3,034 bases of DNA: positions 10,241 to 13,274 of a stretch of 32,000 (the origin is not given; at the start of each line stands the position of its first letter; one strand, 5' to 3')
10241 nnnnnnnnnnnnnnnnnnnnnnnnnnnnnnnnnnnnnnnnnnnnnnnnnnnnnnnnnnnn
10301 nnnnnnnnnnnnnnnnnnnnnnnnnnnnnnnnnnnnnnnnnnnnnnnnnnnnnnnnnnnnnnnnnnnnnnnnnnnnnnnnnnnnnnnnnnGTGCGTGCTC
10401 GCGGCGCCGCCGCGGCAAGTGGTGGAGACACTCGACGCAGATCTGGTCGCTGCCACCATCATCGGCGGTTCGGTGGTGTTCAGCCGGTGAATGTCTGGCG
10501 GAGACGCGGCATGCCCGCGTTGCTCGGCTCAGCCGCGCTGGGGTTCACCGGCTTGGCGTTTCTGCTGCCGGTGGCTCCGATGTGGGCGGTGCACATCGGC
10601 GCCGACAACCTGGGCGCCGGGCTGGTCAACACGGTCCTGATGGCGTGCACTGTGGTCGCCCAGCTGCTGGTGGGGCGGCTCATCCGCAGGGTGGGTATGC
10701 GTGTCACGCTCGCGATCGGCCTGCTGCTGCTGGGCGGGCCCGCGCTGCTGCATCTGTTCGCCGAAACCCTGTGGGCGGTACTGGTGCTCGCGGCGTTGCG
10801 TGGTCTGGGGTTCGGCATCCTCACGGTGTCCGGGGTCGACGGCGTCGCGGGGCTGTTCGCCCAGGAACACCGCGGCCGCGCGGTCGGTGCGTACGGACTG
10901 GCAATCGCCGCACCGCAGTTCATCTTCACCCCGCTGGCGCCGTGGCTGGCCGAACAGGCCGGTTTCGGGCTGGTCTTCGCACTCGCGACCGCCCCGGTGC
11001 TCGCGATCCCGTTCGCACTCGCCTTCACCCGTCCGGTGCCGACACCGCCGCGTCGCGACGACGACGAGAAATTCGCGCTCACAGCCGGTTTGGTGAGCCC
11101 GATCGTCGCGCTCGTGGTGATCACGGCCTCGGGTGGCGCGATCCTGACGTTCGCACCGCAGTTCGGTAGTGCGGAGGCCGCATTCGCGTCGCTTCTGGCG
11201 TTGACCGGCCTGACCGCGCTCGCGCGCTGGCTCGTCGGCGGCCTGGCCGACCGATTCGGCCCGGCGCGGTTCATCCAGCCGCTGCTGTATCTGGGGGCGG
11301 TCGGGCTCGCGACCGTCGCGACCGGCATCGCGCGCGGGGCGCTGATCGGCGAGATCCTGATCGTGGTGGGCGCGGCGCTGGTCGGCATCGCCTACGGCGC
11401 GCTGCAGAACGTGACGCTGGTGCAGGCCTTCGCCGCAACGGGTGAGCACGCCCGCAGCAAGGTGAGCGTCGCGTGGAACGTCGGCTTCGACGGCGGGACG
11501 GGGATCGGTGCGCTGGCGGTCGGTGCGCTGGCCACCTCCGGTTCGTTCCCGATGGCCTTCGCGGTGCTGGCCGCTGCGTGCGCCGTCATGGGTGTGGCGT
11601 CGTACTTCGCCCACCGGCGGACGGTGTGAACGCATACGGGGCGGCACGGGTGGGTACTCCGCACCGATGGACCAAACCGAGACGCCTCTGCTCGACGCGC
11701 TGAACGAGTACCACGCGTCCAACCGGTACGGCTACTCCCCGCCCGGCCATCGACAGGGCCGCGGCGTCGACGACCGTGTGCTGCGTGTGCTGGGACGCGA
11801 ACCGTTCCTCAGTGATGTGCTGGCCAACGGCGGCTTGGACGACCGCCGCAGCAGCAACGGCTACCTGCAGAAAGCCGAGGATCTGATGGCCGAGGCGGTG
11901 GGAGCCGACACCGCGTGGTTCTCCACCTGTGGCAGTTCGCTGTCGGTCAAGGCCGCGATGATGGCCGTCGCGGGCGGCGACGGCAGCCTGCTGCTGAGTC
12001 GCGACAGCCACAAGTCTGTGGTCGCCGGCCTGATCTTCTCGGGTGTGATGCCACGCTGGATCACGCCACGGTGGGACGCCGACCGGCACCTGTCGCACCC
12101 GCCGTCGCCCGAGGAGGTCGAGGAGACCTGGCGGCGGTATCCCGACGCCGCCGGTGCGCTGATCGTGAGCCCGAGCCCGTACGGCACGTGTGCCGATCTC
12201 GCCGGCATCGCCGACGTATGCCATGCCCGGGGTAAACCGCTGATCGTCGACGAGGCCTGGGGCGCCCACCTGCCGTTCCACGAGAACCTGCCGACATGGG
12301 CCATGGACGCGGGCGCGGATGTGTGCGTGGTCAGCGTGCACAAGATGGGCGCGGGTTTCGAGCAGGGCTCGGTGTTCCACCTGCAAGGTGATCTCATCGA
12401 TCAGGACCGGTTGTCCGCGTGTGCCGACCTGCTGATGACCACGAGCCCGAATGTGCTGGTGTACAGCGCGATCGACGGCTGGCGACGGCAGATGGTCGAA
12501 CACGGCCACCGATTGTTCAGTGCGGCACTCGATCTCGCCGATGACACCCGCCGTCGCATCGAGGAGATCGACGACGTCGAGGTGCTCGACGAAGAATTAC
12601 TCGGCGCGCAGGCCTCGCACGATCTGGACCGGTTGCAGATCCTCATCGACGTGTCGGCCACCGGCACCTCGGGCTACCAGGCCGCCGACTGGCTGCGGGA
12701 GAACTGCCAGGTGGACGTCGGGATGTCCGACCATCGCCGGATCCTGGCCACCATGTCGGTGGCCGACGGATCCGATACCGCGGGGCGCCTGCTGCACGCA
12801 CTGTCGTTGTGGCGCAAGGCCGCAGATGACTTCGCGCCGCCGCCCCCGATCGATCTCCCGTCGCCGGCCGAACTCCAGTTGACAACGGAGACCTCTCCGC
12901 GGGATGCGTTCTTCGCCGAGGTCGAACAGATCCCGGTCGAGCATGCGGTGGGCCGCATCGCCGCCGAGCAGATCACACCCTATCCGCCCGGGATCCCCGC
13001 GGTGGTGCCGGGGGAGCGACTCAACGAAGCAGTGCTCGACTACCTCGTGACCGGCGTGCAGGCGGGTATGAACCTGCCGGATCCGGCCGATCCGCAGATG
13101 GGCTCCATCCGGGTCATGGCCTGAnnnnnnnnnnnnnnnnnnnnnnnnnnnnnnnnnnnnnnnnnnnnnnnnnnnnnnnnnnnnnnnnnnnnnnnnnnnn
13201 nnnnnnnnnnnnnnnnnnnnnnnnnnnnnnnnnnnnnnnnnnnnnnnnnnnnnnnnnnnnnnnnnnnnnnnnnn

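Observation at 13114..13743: UdgX: uracil-DNA glycosylase homolog that covalently traps itself on uracil-DNA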

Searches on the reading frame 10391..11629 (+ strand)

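Call 9: search_protein_families(library=pfam, proteins=[window:10391-11629:+])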
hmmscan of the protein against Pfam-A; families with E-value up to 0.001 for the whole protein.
window:10391-11629:+ (412 aa): 2 families
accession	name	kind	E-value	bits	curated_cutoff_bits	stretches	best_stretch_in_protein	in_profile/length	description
PF07690.21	MFS_1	-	5.7e-30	104.8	33.4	2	45-310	2-286/347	Major Facilitator Superfamily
PF12832.13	MFS_1_like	-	0.00014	21.5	25.2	1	67-169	240-343/373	MFS_1 like family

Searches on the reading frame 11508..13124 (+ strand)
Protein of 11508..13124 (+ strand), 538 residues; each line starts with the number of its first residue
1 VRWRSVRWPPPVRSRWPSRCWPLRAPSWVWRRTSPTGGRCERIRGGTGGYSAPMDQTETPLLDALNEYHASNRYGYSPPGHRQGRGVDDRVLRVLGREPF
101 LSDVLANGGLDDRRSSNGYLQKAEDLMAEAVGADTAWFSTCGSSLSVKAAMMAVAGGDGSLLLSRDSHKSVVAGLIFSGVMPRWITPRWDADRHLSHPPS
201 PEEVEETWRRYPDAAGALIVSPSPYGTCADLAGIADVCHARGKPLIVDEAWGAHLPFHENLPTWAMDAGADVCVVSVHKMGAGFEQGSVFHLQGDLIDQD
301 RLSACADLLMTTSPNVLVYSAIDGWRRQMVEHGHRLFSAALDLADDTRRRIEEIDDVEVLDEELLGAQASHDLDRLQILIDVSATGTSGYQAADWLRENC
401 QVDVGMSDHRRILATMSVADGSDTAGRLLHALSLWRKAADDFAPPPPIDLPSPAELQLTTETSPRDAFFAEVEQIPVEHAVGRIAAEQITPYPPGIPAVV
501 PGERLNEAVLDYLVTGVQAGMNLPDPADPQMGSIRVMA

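Call 9: search_protein_families(library=pfam, proteins=[window:11508-13124:+])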
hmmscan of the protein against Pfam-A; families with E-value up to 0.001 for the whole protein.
window:11508-13124:+ (538 aa): 2 families
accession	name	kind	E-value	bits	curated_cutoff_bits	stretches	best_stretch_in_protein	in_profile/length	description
PF01276.26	OKR_DC_1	-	2.7e-50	171.8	27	1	59-361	1-324/417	Orn/Lys/Arg decarboxylase, major domain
PF03711.20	OKR_DC_1_C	-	1.1e-13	52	24.2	1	459-524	50-118/132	Orn/Lys/Arg decarboxylase, C-terminal domain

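Call 10: search_protein_families(library=ncbifam, proteins=[window:11508-13124:+])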
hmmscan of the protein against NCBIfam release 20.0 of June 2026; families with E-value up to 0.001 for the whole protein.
window:11508-13124:+ (538 aa): 7 families
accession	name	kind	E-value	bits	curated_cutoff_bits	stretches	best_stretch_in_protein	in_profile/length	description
NF011928.0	PRK15399.1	subfamily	1.2e-25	89.9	968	2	457-524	617-687/713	lysine decarboxylase LdcC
NF011929.0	PRK15400.1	subfamily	7.1e-20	70.9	1056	2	54-353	125-441/714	lysine decarboxylase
NF010092.0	PRK13578.1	subfamily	3.6e-19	68.5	794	2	468-524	636-691/720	ornithine decarboxylase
TIGR04301.1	ODC_inducible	exception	1.8e-17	62.8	1310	2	468-523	636-690/719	ornithine decarboxylase SpeF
NF011603.0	PRK15029.1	equivalog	1.9e-17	62.9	1167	2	57-188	139-276/756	arginine decarboxylase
TIGR04318.1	lacto_ODC_hypo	hypoth_equivalog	2.2e-11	42.8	950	1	470-524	615-669/695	putative ornithine decarboxylase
TIGR01325.1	O_suc_HS_sulf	equivalog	6.7e-06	24.9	510.05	1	114-298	50-221/380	O-succinylhomoserine sulfhydrylase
